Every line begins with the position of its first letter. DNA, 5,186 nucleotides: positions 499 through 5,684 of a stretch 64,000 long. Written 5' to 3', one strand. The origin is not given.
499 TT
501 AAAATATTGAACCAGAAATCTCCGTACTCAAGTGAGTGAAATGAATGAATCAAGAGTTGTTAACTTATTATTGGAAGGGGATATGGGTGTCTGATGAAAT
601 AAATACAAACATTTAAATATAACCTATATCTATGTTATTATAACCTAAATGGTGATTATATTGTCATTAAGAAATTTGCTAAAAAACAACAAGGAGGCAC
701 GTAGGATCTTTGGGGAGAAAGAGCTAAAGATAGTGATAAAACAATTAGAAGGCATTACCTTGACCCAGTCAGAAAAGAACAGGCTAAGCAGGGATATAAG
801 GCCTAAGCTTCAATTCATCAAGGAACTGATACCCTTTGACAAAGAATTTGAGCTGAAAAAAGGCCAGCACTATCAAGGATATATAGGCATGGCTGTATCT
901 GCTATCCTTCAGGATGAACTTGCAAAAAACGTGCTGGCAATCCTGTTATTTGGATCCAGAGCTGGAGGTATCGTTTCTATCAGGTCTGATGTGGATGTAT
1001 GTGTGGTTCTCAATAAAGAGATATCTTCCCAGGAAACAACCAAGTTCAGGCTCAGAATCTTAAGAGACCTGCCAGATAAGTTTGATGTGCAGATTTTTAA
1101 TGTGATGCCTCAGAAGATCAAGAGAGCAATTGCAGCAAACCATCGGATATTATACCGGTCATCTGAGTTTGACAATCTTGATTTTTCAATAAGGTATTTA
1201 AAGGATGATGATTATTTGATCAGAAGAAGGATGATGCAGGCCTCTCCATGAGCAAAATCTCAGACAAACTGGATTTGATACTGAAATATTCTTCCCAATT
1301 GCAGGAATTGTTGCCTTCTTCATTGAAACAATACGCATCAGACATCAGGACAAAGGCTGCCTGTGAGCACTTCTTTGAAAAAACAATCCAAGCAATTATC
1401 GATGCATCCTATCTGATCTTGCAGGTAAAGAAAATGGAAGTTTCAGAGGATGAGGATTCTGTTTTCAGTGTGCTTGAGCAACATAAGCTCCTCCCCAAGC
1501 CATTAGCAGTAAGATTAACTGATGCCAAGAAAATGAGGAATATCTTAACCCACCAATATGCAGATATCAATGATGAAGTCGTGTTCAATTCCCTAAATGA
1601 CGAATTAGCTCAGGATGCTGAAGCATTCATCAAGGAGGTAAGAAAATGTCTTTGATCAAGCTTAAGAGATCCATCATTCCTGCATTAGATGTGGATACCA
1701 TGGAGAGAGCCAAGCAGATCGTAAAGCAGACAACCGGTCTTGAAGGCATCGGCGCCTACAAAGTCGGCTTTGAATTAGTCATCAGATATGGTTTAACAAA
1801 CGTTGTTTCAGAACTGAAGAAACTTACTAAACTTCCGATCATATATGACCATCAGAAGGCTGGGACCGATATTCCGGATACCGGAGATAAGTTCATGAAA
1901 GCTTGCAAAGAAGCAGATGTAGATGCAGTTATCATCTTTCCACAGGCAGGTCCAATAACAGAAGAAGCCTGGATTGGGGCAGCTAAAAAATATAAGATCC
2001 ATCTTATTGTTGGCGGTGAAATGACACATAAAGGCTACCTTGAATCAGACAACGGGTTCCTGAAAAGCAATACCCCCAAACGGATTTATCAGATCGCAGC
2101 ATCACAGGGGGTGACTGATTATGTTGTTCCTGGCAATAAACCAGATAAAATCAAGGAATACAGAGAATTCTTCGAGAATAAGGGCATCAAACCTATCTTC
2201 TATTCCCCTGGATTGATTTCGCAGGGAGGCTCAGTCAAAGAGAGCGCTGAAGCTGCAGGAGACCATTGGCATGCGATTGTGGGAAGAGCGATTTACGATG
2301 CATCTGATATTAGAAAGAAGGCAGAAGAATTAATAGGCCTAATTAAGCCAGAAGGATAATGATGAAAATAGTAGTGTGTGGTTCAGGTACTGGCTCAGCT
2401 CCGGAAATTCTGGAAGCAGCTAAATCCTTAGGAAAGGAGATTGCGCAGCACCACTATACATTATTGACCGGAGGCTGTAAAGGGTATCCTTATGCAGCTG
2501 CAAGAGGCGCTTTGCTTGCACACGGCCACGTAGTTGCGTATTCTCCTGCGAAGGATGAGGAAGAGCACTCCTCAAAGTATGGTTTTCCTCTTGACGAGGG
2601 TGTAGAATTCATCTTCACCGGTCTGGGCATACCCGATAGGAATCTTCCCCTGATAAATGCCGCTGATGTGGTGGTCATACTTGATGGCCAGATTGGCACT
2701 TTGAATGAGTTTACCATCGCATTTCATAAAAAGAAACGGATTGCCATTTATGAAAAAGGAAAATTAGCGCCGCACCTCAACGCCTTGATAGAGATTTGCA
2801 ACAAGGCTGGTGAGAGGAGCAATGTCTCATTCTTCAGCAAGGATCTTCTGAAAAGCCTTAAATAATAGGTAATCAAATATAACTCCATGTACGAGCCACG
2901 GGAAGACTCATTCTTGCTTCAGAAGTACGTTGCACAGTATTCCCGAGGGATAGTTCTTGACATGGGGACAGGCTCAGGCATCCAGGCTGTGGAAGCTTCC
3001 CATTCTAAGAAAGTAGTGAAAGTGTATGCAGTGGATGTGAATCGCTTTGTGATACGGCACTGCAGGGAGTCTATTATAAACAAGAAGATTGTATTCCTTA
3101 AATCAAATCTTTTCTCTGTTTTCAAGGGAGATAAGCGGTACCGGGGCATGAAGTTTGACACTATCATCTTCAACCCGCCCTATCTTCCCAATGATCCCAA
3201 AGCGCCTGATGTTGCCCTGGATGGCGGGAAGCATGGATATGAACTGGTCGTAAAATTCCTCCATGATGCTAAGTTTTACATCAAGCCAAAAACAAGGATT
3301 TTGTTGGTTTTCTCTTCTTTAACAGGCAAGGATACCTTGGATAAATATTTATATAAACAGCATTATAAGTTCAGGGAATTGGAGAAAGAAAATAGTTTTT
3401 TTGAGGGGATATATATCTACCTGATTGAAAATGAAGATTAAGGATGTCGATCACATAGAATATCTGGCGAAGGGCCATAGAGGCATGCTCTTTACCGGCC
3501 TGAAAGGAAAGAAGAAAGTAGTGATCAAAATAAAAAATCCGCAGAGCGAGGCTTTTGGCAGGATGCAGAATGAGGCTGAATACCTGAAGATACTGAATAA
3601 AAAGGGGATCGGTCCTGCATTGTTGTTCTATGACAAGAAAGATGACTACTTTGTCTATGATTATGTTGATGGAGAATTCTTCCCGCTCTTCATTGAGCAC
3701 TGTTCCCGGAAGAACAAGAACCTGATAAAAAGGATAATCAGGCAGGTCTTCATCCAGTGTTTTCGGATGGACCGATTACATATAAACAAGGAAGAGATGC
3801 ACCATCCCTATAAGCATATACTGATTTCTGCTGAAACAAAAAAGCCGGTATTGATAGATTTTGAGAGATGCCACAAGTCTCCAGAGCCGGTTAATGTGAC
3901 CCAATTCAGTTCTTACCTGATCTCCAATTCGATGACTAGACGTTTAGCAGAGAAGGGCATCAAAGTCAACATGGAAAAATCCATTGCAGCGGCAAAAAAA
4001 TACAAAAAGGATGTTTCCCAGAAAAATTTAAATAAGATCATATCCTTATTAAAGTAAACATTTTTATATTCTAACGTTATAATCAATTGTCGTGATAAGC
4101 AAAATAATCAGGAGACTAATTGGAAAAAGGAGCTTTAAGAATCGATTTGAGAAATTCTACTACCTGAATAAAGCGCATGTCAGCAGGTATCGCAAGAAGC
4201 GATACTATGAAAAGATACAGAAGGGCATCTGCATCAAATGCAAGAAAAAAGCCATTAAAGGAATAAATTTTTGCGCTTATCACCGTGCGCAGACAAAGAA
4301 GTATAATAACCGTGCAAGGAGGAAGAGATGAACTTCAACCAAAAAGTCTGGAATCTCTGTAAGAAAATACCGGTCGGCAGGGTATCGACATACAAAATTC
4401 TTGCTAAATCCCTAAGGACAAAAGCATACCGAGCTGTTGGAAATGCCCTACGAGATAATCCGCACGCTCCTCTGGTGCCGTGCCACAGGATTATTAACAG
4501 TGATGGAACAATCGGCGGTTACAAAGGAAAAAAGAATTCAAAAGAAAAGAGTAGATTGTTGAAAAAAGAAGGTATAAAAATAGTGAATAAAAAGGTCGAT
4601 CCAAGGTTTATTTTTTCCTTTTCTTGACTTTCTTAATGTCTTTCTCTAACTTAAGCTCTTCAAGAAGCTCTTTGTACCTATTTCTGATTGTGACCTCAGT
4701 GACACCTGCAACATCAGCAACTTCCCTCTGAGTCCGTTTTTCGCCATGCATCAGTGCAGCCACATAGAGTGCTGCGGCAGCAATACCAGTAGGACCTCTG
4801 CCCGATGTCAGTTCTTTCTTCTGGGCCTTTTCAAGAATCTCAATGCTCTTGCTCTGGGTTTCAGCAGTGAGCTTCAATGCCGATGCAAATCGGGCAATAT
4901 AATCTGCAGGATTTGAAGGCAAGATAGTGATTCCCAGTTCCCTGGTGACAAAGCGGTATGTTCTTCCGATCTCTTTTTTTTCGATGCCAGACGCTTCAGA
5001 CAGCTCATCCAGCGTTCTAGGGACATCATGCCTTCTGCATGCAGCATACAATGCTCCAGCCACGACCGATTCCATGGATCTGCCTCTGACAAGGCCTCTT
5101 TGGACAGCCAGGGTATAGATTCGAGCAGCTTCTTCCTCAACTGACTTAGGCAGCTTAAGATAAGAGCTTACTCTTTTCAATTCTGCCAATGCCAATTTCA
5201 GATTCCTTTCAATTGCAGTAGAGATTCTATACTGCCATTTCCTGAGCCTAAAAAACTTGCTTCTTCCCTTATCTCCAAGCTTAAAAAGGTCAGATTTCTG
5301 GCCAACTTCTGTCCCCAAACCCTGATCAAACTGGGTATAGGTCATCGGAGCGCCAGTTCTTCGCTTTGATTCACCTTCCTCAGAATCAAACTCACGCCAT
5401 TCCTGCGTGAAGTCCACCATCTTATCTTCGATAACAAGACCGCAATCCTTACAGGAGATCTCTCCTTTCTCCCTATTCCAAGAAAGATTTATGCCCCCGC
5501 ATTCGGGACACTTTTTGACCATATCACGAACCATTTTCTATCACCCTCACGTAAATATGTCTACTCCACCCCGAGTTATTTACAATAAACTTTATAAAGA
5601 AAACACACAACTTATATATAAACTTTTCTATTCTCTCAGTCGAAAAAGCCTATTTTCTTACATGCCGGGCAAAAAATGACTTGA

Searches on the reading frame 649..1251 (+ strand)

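Call 66: search_protein_families(library=pfam, proteins=[window:649-1251:+], max_evalue=0.0001)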
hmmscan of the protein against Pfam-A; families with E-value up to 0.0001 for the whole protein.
window:649-1251:+ (200 aa): 3 families
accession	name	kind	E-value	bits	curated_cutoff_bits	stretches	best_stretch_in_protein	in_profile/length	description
PF18765.7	Polbeta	-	5.8e-13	49.3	26.9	1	93-173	11-92/93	Polymerase beta, Nucleotidyltransferase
PF01909.29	NTP_transf_2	-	5e-07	30.5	21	1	92-167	13-91/93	Nucleotidyltransferase domain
PF22600.2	MTPAP-like_central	-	5.4e-05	23.7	27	1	84-146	30-88/139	Poly(A) RNA polymerase, mitochondrial-like, central palm domain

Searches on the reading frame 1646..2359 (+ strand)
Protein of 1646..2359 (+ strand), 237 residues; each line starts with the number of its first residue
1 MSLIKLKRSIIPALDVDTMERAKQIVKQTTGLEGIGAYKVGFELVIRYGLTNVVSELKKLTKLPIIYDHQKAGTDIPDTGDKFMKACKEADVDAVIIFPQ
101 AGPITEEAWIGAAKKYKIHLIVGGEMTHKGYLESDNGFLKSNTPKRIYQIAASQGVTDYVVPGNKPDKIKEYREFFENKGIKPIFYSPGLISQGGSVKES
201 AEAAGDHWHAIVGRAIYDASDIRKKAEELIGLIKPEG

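Call 66: search_protein_families(library=pfam, proteins=[window:1646-2359:+], max_evalue=0.0001)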
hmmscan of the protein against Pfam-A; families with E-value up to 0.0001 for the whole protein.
window:1646-2359:+ (237 aa): 1 family
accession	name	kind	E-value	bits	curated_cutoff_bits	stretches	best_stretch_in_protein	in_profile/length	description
PF00215.30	OMPdecase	-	2.2e-21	77.2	27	1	10-228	3-220/221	Orotidine 5'-phosphate decarboxylase / HUMPS family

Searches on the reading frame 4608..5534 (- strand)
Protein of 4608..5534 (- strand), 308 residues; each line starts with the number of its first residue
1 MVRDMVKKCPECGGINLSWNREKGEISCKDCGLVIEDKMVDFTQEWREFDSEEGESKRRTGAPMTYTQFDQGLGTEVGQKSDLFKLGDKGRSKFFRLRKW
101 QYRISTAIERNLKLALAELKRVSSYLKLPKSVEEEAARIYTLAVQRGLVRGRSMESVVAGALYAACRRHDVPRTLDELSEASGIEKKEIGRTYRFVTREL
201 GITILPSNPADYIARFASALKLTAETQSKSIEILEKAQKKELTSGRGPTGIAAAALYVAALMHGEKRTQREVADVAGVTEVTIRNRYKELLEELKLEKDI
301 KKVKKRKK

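Call 66: search_protein_families(library=pfam, proteins=[window:4608-5534:-], max_evalue=0.0001)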
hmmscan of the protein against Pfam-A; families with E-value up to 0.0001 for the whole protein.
window:4608-5534:- (308 aa): 3 families
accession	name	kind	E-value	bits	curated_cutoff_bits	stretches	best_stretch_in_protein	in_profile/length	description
PF00382.24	TFIIB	-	5.3e-49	164.6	23.6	2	207-292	6-91/92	Transcription factor TFIIB repeat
PF08271.17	Zn_Ribbon_TF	-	5.1e-13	48.8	29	1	8-49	2-43/43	TFIIB zinc-binding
PF04545.22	Sigma70_r4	-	5.8e-05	23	24.1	0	262-295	16-49/50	Sigma-70, region 4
